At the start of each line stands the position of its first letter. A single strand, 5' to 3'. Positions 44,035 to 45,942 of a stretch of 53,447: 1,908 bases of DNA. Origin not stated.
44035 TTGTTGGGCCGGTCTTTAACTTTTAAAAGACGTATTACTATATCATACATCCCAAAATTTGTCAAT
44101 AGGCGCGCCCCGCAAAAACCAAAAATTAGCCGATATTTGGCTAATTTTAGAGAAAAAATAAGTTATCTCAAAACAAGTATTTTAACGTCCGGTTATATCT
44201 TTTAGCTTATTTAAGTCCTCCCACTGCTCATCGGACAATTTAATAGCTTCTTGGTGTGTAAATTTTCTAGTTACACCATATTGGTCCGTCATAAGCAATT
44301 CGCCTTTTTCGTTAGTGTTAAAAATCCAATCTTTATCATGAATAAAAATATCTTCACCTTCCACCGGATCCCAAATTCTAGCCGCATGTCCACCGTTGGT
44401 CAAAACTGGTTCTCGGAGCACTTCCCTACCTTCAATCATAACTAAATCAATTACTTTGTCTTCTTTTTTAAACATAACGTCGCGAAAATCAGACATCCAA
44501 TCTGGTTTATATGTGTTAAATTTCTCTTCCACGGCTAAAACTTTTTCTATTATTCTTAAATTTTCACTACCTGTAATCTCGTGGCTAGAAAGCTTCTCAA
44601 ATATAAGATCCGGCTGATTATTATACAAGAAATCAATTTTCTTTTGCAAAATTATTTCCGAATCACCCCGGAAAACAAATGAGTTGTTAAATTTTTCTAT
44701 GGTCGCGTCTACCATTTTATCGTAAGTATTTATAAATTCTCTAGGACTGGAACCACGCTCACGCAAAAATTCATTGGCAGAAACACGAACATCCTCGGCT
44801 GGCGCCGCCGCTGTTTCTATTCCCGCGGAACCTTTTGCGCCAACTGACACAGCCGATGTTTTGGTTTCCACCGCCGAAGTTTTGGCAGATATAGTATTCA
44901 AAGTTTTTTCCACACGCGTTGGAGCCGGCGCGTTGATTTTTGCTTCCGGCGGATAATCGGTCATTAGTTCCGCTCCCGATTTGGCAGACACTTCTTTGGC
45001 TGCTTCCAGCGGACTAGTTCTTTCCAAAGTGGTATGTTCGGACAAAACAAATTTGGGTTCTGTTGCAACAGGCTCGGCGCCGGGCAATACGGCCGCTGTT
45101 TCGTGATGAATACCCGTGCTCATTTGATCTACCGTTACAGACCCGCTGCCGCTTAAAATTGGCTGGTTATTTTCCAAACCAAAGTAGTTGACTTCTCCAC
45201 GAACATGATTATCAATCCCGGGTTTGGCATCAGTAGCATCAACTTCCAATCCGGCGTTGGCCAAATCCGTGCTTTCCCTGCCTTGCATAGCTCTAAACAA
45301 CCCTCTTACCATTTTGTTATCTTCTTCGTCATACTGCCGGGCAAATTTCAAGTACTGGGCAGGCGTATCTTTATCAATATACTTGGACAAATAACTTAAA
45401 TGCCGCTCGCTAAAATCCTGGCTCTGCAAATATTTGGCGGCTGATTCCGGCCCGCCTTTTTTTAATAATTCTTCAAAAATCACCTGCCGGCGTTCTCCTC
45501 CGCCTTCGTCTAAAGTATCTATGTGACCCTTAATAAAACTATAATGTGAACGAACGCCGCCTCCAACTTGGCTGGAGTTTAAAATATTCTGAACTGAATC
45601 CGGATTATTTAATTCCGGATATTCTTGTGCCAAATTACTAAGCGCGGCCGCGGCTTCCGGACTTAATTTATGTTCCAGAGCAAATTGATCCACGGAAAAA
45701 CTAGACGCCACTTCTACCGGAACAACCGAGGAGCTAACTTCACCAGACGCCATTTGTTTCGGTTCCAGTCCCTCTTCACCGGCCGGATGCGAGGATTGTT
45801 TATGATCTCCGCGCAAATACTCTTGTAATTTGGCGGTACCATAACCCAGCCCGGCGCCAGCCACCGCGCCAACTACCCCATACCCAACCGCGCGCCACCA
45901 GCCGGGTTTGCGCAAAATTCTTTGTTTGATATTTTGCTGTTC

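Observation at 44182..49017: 1611-aa giant protein with coiled-coil N-terminal half, Pro-rich linkers and three Gly/Ala-zipper hydrophobic hairpins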

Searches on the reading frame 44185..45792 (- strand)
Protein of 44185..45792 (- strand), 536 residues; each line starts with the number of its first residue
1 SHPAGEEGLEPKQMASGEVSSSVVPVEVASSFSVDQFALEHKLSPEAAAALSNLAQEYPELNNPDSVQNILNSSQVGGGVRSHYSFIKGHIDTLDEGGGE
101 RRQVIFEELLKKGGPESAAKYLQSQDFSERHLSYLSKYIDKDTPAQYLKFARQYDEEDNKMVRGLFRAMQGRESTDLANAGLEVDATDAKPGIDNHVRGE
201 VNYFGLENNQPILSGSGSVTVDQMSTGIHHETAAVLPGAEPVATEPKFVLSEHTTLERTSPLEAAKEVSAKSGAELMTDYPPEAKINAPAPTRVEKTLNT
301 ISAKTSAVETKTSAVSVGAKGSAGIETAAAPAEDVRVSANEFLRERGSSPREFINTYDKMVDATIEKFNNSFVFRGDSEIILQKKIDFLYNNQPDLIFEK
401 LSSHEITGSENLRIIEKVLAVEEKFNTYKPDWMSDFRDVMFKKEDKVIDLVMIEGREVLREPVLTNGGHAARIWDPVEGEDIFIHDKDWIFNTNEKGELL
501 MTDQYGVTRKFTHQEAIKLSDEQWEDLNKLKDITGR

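Call 42: search_solved_structures(query=A3, max_evalue=10)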
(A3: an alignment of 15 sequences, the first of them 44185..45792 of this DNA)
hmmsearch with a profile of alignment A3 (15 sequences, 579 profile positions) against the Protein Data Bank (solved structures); distinct sequences matched with E-value up to 10: 0.

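Call 55: find_related_loci(query=A3, collection=genome_contigs, flank=8000)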
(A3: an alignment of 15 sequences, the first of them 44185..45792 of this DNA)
Query A3 (536 aa) in genome_contigs; peptide patterns used: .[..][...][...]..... (x = any residue, [..] = any of these).
23 stretches matched a pattern; 7 encode a relative of the query (tblastn E <= 1e-3); 7 distinct loci.
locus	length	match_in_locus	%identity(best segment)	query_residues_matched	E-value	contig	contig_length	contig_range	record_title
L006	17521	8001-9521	41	24-506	2e-109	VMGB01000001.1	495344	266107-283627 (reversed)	MAG: Parcubacteria group bacterium Gr01-1014_13 G01um101413_scaffold_2, whole genome shotgun sequence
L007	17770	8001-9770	50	27-527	8e-52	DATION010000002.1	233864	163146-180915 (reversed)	MAG TPA_asm: Candidatus Udaeobacter sp. isolate SMAG_U15825 k141_264311, whole genome shotgun sequence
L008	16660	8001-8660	41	10-224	3e-43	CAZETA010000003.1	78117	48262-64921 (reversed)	MAG TPA_asm: uncultured Gammaproteobacteria bacterium isolate SRP298887_co1_128 genome assembly, contig: NODE_147_length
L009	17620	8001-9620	29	34-501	1e-43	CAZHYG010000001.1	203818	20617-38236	MAG TPA_asm: uncultured Gammaproteobacteria bacterium isolate SRP135725_co1_18 genome assembly, contig: NODE_13_length_2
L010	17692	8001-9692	47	27-517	2e-42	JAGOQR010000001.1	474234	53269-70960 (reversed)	MAG: Candidatus Magasanikiibacteriota bacterium isolate Gw_Bodden_bin_243 Gw_Bodden_16_length_474234_cov_13.975457, whol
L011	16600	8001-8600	45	33-224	2e-39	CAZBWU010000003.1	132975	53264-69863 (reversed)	MAG TPA_asm: uncultured Gammaproteobacteria bacterium isolate SRP219642_co6_52 genome assembly, contig: NODE_45_length_1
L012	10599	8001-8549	46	34-221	4e-39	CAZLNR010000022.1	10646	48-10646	MAG TPA_asm: uncultured Gammaproteobacteria bacterium isolate SRP286056_co2_342 genome assembly, contig: NODE_10363_leng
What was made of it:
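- Tried and rejected: The B-C alignment worked (call 55).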

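Call 56: predict_structure(alignment_id=A3)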
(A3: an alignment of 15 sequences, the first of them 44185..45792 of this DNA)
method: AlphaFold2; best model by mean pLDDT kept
length: 536 residues; sequences in the alignment: 15
mean_pLDDT: 71.7   pTM: 0.46
mean pLDDT of the five models: 71.7, 70.8, 69.7, 69.6, 65.4
residues with pLDDT >= 90: 142; 70-90: 213; 50-70: 53; < 50: 128
segments of 3 or more residues with pLDDT < 50: 4-10, 12-30, 227-290, 307-333, 530-536
pLDDT, mean of each block of 10 residues (from residue 1): 38 35 37 86 91 95 95 87 75 91 98 97 91 88 94 94 93 88 67 82 90 89 61 30 28 27 32 26 32 72 59 26 29 63 81 84 84 82 80 57 68 85 88 87 78 64 88 87 88 91 87 89 60 43
secondary structure, 60 per line:
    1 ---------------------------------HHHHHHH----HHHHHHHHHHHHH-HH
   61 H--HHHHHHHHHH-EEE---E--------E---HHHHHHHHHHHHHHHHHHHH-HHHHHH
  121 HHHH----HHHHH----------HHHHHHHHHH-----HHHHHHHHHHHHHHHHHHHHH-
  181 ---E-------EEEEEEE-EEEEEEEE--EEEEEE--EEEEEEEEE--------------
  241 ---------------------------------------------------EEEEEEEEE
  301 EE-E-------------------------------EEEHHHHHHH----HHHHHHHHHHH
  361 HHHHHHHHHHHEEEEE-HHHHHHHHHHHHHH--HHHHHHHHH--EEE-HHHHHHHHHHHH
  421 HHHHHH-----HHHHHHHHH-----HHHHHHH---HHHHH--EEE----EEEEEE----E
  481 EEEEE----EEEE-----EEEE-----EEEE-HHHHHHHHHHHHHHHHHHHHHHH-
elements in order: H34-40 H45-57 H64-73 E75-77 H94-113 H115-124 H129-133 H144-153 H159-179 E192-198 E200-207 E210-215 E218-226 E292-302 E336-338 H339-345 H350-371 E372-376 H378-391 H394-402 E405-407 H409-426 H432-440 H446-452 H456-460 E463-465 E470-475 E480-485 E490-493 E499-502 E508-511 H513-535
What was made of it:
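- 45028..45750 (-): Module B (aa 1090-1330): a conserved alpha+beta domain with the motifs HSHH, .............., FRAMQG.......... and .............. AF2 pLDDT about 90 for aa 1105-1301 (call 56).
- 44185..44805 (-): Module C (aa 1405-1611): a conserved alpha/beta C-terminal domain with the motif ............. AF2 pLDDT about 85 (call 56).
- Checked: The C-terminal ~550 aa consists of two structured modules joined by a linker that the model does not resolve (pLDDT mostly below 50) (call 56).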

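Call 58: fold_search(model_id=the predicted structure, library=pdb)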
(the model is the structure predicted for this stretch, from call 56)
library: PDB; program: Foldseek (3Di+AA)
matches with E <= 10: 129; with E <= 0.001: 0
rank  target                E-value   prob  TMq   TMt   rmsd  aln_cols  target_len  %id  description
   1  6hq9_A                1.8e+00  0.10  0.06  0.27   8.0        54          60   15  Crystal structure of the Tudor domain of human ERCC6-L2 (released 2018-10-17)
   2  3j80_E                2.0e+00  0.10  0.05  0.08  13.2        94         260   16  CryoEM structure of 40S-eIF1-eIF1A preinitiation complex (released 2014-11-05)
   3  7oya_E2               2.0e+00  0.09  0.05  0.08  14.0       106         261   12  Cryo-EM structure of the 1 hpf zebrafish embryo 80S ribosome (released 2022-07-13)
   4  6ysy_A                2.2e+00  0.14  0.06  0.05   9.8        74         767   16  Skeletal Myosin bound to MPH-220, MgADP-VO4 (released 2021-03-03)
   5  8oj3_G                2.4e+00  0.08  0.05  0.08  13.8       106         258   14  Crystal structure of the Candida albicans 80S ribosome in complex with geneticin G418 (rotated state) (released 2024-10-09)
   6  8pra_A                2.6e+00  0.15  0.06  0.16   6.2        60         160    8  The structure of v13Bagel4 (released 2024-07-24)
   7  3ms5                  3.2e+00  0.28  0.10  0.13   5.8       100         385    8  Crystal Structure of Human gamma-butyrobetaine,2-oxoglutarate dioxygenase 1 (BBOX1) (released 2010-05-12)
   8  8pr9_A                3.2e+00  0.20  0.07  0.30   5.3        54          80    7  The structure of v13Bagel2 (released 2024-07-24)
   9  2lyd_MODEL_1_A        3.3e+00  0.11  0.06  0.18   8.8        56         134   11  The solution structure of the Dm DCP1 EVH1 domain in complex with the XRN1 DBM peptide (released 2012-10-17)
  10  7mq9_L4               3.3e+00  0.07  0.05  0.09  14.1       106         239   13  Cryo-EM structure of the human SSU processome, state pre-A1* (released 2021-09-22)
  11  8jiw_BE               3.3e+00  0.07  0.04  0.08  13.7        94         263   15  Atomic structure of wheat ribosome reveals unique features of the plant ribosomes (released 2024-03-27)
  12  6wau_C                3.5e+00  0.14  0.06  0.37   6.5        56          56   12  Complex structure of PHF19 (released 2020-08-26)
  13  6ybw_C                3.9e+00  0.05  0.04  0.08  14.8       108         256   12  Structure of a human 48S translational initiation complex - 40S body (released 2020-09-16)
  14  4bd3_MODEL_1_A        4.1e+00  0.13  0.06  0.36   6.3        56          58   12  Phf19 links methylated lysine 36 of histone H3 to regulation of Polycomb activity (released 2012-10-31)
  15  9muw_A                4.1e+00  0.02  0.06  0.03  20.2       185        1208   10  Cryo-EM structure of a truncated Nipah virus (Malaysia Strain) L:P complex (released 2025-07-30)
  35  9bdq_A                4.9e+00  0.02  0.06  0.03  20.2       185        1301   11  The structure of NiV L-P complex (released 2025-01-29)
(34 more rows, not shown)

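Call 71: fold_search(model_id=the predicted structure, library=viral)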
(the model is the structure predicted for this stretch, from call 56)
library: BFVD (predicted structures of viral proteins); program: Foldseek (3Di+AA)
matches with E <= 10: 152; with E <= 0.001: 0
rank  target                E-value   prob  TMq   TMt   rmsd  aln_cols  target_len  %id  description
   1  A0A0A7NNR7            1.3e-01  0.18  0.10  0.07  32.5       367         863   11  Uncharacterized protein [Lactobacillus phage LfeInf]
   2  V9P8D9                4.2e-01  0.14  0.07  0.05  14.7       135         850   16  (no name in the UniProt tables at hand)
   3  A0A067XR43            6.0e-01  0.05  0.08  0.06  32.8       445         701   13  (no name in the UniProt tables at hand)
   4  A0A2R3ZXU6            6.3e-01  0.41  0.08  0.40  10.5        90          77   18  Uncharacterized protein [Staphylococcus phage phiSA_BS2]
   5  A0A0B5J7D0            6.3e-01  0.06  0.09  0.13  15.2       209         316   13  Uncharacterized protein [Pandoravirus inopinatum]
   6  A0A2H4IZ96            6.9e-01  0.28  0.08  0.23  13.1       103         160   10  Uncharacterized protein [uncultured Caudovirales phage]
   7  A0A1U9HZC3            8.0e-01  0.63  0.05  0.35   7.8        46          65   15  Uncharacterized protein [Salmonella phage STP03]
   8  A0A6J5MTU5            8.0e-01  0.03  0.08  0.08  34.7       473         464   12  Uncharacterized protein [uncultured Caudovirales phage]
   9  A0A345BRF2            8.4e-01  0.33  0.07  0.34   9.4        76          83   16  (no name in the UniProt tables at hand)
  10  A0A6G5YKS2            1.0e+00  0.14  0.06  0.26  13.2        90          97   16  (no name in the UniProt tables at hand)
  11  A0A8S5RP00            1.1e+00  0.12  0.07  0.14  14.9       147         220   18  Uncharacterized protein [virus sp. ctBS918]
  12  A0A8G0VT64            1.1e+00  0.08  0.09  0.07  37.3       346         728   12  (no name in the UniProt tables at hand)
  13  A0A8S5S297            1.1e+00  0.38  0.05  0.35   7.5        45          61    4  Uncharacterized protein [Siphoviridae sp. ctCIv11]
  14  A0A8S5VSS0            1.1e+00  0.14  0.07  0.30  14.4       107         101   18  (no name in the UniProt tables at hand)
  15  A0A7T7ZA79            1.1e+00  0.02  0.08  0.07  31.2       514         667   10  (no name in the UniProt tables at hand)
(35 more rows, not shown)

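Call 88: search_protein_families(library=pfam, proteins=[L006:11437-12066:+, L006:12240-13031:+, L006:10497-11276:+], max_evalue=1)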
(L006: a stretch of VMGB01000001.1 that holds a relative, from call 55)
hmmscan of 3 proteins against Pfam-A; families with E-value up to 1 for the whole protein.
L006:11437-12066:+ (209 aa): 0 families

L006:12240-13031:+ (263 aa): 1 family
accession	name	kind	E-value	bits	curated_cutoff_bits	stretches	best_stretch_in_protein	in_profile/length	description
PF00526.23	Dicty_CTDC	-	0.039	14.2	27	1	129-151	1-22/24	Dictyostelium (slime mold) repeat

L006:10497-11276:+ (259 aa): 18 families
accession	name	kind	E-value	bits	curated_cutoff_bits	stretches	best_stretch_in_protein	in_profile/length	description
PF16043.11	DUF4795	-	0.00094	19.1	34.8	1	133-188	13-68/208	Domain of unknown function (DUF4795)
PF06103.16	DUF948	-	0.0059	17.2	37.2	1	134-173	26-65/89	Bacterial protein of unknown function (DUF948)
PF14662.11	KASH_CCD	-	0.0061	17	43.3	1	109-175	91-161/191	Coiled-coil region of CCDC155 or KASH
PF04977.20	DivIC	-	0.031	14.5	28.9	1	102-144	13-55/80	Septum formation initiator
PF09726.14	Macoilin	-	0.031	13.3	32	1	113-192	411-487/671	Macoilin family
PF23991.1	DUF7310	-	0.033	15.1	40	1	131-179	20-68/83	Coiled-coil region of unknown function (DUF7310)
PF05531.17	NPV_P10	-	0.04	14.8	29.8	1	157-204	13-60/75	Nucleopolyhedrovirus P10 protein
PF19111.5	DUF5798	-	0.041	14.5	27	0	143-183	17-57/89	Family of unknown function (DUF5798)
PF04065.20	Not3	-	0.05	13.4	25.8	1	123-201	112-185/231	Not1 N-terminal domain, CCR4-Not complex component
PF04728.18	LPP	-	0.068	14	29.1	0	107-135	8-36/53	Lipoprotein leucine-zipper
PF05377.16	FlaC_arch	-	0.068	14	27.8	0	126-171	6-51/55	Flagella accessory protein C (FlaC)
PF10046.14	BLOC1_2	-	0.08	13.8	33.4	1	130-176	37-86/96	Biogenesis of lysosome-related organelles complex-1 subunit 2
PF24627.1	PUMA_CC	-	0.13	12.7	30.1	0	174-210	10-46/74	PUMA coiled-coil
PF07889.17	DUF1664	-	0.14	12.7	34.6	1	109-175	55-121/124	Protein of unknown function (DUF1664)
PF05010.19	TACC_C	-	0.16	12.1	29.9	1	115-202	17-105/201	Transforming acidic coiled-coil-containing protein (TACC), C-terminal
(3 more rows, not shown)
